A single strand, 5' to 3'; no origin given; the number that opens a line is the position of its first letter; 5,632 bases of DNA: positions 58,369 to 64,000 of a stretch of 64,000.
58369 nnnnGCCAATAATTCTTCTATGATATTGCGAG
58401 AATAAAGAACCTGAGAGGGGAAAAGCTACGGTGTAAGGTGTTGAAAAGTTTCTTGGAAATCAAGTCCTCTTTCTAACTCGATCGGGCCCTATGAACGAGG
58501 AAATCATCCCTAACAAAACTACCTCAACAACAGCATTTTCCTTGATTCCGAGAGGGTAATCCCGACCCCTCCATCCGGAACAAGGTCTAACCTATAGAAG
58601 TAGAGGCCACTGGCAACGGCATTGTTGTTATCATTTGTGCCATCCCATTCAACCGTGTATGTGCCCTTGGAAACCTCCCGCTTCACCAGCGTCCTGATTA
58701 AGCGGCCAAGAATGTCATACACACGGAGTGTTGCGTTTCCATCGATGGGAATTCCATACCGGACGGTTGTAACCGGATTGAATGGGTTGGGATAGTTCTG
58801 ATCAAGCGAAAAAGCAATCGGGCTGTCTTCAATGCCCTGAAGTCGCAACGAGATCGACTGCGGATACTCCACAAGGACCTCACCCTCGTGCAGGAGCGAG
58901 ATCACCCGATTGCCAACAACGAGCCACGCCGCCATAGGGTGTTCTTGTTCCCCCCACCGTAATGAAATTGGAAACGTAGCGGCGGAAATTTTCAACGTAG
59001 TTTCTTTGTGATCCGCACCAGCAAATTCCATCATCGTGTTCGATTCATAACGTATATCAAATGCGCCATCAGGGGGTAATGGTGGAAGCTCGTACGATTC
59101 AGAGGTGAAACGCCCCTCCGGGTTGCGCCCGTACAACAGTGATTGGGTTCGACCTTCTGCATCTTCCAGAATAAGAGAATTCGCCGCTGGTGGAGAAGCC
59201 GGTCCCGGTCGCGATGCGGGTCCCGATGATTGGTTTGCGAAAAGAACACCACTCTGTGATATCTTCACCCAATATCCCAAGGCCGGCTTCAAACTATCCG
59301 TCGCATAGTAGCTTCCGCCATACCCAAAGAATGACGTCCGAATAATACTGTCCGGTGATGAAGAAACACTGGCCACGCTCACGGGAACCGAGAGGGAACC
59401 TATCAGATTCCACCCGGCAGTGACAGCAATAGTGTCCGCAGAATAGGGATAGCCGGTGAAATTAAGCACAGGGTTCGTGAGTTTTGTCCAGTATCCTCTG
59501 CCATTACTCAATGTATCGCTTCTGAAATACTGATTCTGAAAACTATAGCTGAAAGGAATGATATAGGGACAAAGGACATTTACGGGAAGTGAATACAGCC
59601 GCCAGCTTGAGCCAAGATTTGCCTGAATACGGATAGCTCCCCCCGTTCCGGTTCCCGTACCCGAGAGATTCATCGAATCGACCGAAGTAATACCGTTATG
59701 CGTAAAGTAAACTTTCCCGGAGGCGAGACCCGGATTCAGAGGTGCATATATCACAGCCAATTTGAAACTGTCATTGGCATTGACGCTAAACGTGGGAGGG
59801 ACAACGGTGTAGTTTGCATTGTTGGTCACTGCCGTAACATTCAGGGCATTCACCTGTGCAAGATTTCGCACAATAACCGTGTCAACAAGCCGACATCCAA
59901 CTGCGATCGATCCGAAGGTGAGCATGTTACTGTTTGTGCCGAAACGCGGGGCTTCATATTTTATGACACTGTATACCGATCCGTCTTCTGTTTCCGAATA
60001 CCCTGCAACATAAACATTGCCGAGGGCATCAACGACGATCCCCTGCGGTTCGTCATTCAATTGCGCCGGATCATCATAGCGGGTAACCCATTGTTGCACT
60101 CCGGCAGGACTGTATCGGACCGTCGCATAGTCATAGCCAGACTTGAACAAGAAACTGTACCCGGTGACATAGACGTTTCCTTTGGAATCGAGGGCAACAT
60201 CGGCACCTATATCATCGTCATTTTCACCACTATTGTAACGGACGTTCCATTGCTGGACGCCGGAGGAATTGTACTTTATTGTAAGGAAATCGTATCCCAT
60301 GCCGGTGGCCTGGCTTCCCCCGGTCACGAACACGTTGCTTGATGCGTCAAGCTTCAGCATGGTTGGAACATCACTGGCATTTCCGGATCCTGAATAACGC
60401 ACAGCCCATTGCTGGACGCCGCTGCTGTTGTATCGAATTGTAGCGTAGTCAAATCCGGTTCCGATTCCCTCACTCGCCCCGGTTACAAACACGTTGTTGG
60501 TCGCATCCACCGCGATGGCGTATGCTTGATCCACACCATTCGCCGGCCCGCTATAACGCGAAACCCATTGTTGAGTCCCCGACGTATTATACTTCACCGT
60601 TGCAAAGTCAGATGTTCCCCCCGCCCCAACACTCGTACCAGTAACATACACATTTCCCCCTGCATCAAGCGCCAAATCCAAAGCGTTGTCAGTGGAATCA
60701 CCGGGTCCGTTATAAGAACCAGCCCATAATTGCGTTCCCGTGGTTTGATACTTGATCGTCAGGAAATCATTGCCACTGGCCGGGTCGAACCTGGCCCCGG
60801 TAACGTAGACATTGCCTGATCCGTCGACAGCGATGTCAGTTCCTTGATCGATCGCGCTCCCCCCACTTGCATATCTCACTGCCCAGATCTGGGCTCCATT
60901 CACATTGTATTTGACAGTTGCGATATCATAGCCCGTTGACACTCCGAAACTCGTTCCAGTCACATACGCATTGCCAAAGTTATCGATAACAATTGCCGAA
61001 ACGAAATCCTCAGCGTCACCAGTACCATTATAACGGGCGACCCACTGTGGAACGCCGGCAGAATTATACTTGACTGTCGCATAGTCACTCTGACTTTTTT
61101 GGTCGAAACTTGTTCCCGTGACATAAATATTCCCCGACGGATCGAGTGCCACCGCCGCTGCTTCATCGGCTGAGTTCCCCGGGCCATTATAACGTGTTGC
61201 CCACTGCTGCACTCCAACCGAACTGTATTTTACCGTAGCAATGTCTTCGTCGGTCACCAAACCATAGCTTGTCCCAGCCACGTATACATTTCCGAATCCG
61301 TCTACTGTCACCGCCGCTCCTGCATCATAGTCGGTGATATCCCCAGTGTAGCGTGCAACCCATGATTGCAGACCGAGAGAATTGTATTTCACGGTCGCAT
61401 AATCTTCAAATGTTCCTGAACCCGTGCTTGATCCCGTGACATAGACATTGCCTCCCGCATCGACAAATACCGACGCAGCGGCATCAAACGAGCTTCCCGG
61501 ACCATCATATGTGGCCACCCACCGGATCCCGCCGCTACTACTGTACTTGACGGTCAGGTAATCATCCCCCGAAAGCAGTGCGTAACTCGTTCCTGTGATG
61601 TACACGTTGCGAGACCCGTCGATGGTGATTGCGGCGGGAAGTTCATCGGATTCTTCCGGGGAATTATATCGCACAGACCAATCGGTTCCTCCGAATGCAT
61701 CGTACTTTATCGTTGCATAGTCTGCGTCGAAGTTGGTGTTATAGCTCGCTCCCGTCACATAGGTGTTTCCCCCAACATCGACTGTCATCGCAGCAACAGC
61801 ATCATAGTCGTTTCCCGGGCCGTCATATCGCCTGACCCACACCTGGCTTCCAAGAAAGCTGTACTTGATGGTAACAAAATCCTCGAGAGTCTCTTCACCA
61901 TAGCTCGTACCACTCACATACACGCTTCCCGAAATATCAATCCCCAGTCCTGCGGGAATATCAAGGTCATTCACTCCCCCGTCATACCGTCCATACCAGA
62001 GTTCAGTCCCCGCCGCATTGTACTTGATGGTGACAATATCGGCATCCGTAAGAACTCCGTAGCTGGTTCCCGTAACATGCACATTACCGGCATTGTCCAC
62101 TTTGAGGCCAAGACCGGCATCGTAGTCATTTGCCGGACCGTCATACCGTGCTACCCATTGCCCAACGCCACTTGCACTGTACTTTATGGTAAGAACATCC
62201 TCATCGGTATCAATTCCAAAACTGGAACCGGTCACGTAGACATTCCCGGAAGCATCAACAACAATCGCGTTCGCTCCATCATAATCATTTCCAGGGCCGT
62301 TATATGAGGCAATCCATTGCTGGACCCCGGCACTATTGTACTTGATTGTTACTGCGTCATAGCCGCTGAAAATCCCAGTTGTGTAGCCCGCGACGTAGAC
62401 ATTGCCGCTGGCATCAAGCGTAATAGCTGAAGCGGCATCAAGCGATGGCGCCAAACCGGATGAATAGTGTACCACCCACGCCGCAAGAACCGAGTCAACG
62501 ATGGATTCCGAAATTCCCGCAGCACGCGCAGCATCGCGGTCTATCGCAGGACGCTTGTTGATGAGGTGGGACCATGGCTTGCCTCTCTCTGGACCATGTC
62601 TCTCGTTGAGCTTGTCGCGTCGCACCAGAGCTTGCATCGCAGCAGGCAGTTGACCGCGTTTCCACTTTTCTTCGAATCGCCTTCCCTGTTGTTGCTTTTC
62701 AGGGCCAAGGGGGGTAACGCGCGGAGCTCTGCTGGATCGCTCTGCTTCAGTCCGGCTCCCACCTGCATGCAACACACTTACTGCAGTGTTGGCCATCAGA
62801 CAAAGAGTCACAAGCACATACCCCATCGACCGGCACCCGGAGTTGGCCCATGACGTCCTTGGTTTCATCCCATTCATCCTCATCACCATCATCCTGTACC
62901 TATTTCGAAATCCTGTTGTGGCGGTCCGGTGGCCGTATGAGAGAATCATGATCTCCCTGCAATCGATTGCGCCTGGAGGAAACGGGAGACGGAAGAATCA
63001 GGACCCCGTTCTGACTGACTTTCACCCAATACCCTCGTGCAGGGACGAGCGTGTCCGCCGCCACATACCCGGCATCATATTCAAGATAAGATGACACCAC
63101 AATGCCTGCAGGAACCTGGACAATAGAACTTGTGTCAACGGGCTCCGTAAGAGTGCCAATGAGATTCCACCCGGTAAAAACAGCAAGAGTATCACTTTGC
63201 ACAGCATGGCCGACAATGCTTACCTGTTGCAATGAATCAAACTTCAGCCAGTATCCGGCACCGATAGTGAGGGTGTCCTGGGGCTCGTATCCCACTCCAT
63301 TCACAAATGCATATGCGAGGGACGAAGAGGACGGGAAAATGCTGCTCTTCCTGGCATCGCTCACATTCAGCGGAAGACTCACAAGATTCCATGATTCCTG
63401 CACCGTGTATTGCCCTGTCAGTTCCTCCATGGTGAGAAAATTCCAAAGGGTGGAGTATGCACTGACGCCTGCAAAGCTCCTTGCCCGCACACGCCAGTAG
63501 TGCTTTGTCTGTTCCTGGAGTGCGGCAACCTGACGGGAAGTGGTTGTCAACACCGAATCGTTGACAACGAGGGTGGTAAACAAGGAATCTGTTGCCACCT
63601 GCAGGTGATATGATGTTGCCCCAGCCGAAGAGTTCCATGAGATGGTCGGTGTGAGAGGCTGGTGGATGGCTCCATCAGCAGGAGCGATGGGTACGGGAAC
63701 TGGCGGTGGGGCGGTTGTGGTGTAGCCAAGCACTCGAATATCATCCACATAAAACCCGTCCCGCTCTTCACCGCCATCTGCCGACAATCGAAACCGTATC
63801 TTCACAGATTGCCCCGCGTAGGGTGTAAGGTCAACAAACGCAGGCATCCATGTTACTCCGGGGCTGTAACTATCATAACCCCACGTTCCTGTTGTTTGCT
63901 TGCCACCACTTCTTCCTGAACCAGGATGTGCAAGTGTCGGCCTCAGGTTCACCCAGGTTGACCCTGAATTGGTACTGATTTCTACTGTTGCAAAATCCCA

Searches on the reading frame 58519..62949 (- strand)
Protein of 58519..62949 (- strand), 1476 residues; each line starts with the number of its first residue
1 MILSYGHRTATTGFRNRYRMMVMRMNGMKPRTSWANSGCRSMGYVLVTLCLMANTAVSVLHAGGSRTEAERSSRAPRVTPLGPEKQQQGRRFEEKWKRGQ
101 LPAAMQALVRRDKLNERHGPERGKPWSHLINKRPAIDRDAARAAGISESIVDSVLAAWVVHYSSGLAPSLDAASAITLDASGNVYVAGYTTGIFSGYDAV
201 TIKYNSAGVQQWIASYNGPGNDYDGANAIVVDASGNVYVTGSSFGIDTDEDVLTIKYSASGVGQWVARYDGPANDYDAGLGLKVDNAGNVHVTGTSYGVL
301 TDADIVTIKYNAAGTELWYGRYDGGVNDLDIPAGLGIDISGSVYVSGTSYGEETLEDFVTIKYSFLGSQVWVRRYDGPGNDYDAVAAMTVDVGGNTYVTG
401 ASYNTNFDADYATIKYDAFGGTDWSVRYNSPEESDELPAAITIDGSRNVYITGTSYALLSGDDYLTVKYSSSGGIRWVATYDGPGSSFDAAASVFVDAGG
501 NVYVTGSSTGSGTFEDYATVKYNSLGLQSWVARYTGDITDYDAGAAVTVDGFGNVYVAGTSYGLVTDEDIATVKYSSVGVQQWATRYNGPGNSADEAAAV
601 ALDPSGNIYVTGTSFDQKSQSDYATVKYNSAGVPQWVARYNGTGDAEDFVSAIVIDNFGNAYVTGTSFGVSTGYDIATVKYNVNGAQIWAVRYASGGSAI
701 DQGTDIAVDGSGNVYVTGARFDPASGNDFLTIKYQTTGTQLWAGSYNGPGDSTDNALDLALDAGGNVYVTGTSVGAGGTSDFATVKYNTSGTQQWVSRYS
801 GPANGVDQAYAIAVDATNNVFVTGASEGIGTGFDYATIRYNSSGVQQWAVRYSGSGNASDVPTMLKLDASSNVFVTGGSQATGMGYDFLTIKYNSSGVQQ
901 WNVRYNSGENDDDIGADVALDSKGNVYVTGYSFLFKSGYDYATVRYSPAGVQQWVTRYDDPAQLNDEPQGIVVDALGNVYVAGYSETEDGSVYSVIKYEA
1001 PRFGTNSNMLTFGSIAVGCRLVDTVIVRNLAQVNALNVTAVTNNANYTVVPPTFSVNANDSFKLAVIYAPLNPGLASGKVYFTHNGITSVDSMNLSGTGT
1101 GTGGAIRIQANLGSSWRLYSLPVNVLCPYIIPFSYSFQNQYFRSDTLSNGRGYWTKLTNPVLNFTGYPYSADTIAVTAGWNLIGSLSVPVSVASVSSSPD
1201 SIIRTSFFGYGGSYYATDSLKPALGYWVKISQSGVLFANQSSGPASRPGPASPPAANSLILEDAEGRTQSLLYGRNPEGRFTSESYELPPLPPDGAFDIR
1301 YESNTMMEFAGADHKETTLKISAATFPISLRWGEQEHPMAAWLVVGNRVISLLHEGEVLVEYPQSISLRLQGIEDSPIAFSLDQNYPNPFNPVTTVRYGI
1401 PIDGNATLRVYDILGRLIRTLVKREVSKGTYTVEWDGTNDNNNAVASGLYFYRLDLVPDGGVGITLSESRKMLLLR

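Call 3: search_protein_families(library=pfam, proteins=[window:58519-62949:-], max_evalue=1)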
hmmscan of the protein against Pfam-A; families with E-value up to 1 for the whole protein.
window:58519-62949:- (1476 aa): 10 families
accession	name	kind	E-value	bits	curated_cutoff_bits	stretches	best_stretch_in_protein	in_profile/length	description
PF06739.17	SBBP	-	4.7e-57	190.1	20.5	13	691-718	3-30/38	Beta-propeller repeat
PF13860.13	FlgD_ig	-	1.4e-09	38.3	27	1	1405-1450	24-69/79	FlgD Ig-like domain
PF22073.2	Cep192_D4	-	0.00021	21.9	35.5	1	1005-1099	6-111/112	Cep192 domain 4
PF13585.12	CHU_C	-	0.00027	21.4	27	1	1405-1456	28-72/86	CHU_C Type IX secretion signal domain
PF18962.6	Por_Secre_tail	-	0.00068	20.3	27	1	1386-1454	2-62/75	Secretion system C-terminal sorting domain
PF15780.11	ASH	-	0.0031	18.1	27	1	1006-1088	11-94/98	Abnormal spindle-like microcephaly-assoc'd, ASPM-SPD-2-Hydin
PF22544.2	HYDIN_VesB_CFA65-like_Ig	-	0.13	12.9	25.5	1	1006-1086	6-88/100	HYDIN/CFA65/VesB-like, Ig-like domain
PF12371.14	TMEM131_like_N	-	0.16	12.7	28.8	1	1009-1080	7-80/84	Transmembrane protein 131-like N-terminal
PF01436.27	NHL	-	0.16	12.5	20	0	967-982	3-18/28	NHL repeat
PF13540.12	RCC1_2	-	0.36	11.2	22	0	228-243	11-26/30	Regulator of chromosome condensation (RCC1) repeat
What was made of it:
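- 58522..58803 (-): Type A T9SS C-terminal sorting domain of B (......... ... KMLLLR). The Pfam Por_Secre_tail hit is weak, at 20.3 bits against a cutoff of 27 (call 3). The Pfam FlgD_ig hit scores 38.3 bits (call 3).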

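Call 4: search_protein_families(library=ncbifam, proteins=[window:58519-62949:-], max_evalue=1)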
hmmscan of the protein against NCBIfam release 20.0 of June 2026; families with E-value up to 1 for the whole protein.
window:58519-62949:- (1476 aa): 10 families
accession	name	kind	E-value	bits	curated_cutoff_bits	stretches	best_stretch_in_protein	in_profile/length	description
NF047494.1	Lepto_SBBP_lipo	equivalog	3e-86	290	400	7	356-666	103-444/466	SBBP repeat beta-propeller lipoprotein, LipL53 family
TIGR02608.1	delta_60_rpt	domain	6.1e-31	106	76.5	9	595-632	1-38/55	delta-60 repeat domain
NF009276.0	PRK12633.1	equivalog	1.2e-06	28.4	383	1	1391-1451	114-176/234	flagellar basal body rod modification protein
TIGR04183.1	Por_Secre_tail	domain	6.4e-06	26.1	23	1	1386-1454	2-58/72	T9SS type A sorting domain-containing protein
NF012200.0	choice_anch_D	domain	2.8e-05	24.6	45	1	1000-1085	14-104/108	choice-of-anchor D domain-containing protein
NF005176.1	PRK06655.1-1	equivalog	0.00011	22.2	230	1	1405-1451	98-144/197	flagellar hook assembly protein FlgD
NF009452.0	PRK12812.1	equivalog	0.00027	20.3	258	1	1405-1452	153-202/289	flagellar basal body rod modification protein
NF052323.1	T9SSA_dep_M6i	equivalog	0.00077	17.5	600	1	1385-1454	960-1024/1043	T9SS-dependent M6-like inactivated metalloprotease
NF053608.1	Lsa66_OmpA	equivalog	0.03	12.7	700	1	1415-1454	188-226/581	fibronectin-binding adhesin Lsa66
TIGR02084.1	leud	equivalog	0.3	10.7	245.85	0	605-639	47-81/156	3-isopropylmalate dehydratase small subunit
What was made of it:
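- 58837..59184 (-): Second unannotated beta-rich 'X' domain of B (aa 1256-1371). It contains the conserved ELPPLPP motif (59071-59091). No Pfam or NCBIfam hit (calls 3, 4).
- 58522..58803 (-): NCBIfam TIGR04183 scores 26.1 bits, above its cutoff of 23 (call 4).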

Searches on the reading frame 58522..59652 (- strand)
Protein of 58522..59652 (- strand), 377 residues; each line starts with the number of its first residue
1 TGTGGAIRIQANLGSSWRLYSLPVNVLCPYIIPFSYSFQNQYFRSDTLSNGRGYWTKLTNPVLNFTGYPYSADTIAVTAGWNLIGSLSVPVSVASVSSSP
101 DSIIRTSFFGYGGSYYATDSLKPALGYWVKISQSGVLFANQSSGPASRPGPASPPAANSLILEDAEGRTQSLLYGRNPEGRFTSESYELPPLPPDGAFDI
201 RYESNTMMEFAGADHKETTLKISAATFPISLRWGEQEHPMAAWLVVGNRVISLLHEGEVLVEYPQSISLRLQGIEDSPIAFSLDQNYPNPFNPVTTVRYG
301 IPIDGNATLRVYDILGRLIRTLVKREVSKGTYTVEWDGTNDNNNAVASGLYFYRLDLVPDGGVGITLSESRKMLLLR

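Call 56: predict_structure(alignment_id=A5)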
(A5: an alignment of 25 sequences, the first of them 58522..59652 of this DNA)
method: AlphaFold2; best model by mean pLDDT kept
length: 377 residues; sequences in the alignment: 25
mean_pLDDT: 85.6   pTM: 0.71
mean pLDDT of the five models: 85.6, 84.5, 84.2, 84.1, 82.4
residues with pLDDT >= 90: 194; 70-90: 133; 50-70: 39; < 50: 11
segments of 3 or more residues with pLDDT < 50: 1-3, 277-283
pLDDT, mean of each block of 10 residues (from residue 1): 73 87 77 82 88 88 86 88 89 92 93 93 94 94 58 74 97 87 87 95 95 92 97 83 92 91 95 63 52 76 88 94 92 89 89 89 71 82
secondary structure, 60 per line:
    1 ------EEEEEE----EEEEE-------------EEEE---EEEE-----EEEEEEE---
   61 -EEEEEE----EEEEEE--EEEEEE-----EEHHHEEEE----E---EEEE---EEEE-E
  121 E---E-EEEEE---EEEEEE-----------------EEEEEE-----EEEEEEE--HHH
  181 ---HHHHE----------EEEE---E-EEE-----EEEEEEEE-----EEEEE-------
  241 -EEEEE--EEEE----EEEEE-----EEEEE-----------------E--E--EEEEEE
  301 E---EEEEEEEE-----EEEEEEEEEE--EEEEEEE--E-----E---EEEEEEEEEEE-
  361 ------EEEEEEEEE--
elements in order: E7-12 E17-21 E35-38 E42-45 E51-57 E62-67 E72-77 E80-85 E96-99 E108-111 E115-118 E127-131 E135-140 E158-163 E169-175 H184-187 E199-202 E208-210 E216-223 E229-233 E242-246 E249-252 E257-261 E267-271 E295-301 E305-312 E318-327 E330-336 E349-359 E367-375
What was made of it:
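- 59230..59625 (-): Two-repeat module of protein B (aa 1109-1240 of ORF 58519..62949). R1 is 59440-59625 and R2 is 59230-59439. Model 2 gives the same 6+7 strand pattern, pLDDT 82-94 (call 56).
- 59185..59229 (-): Pro/Ser/Ala-rich linker after the module in B (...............). Low pLDDT (58) in model 2 (call 56).
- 58837..59184 (-): Confident separate domain in model 2, pLDDT 83-97 (call 56).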

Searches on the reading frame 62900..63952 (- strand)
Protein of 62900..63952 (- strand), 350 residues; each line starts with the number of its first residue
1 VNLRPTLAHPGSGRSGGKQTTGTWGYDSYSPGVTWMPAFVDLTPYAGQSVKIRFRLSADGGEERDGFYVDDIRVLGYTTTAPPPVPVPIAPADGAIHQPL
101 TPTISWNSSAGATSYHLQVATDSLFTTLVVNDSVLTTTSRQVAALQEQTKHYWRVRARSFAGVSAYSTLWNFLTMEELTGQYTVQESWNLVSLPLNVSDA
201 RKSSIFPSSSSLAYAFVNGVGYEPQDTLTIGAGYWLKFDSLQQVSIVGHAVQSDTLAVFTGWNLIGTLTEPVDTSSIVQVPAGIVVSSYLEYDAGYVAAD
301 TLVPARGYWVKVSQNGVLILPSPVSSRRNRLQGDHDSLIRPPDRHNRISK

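Call 3: search_protein_families(library=pfam, proteins=[window:62900-63952:-], max_evalue=1)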
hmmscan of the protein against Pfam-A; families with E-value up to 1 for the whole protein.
window:62900-63952:- (350 aa): 3 families
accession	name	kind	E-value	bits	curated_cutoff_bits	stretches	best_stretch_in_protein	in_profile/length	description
PF20773.4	InhA-like_MAM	-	4.3e-07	30.1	26.9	1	34-74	122-162/191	Immune inhibitor A-like, MAM domain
PF25788.1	Ig_Rha78A_N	-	0.00018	22.2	27.4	1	101-169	19-96/105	Rha78A-like, N-terminal immunoglobulin domain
PF00041.27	fn3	-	0.14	12.8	25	1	103-167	17-78/84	Fibronectin type III domain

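Call 4: search_protein_families(library=ncbifam, proteins=[window:62900-63952:-], max_evalue=1)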
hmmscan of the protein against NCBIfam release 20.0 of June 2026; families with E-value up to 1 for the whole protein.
window:62900-63952:- (350 aa): 2 families
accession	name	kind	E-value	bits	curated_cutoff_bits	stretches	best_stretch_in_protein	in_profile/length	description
NF038112.1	myxo_dep_M36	subfamily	7.2e-05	20.1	1500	1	34-80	1125-1172/1604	myxosortase-dependent M36 family metallopeptidase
NF038111.1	rhom_dep_M36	equivalog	0.00091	16.7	1700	1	46-79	1135-1168/1315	rhombosortase-dependent M36 family metallopeptidase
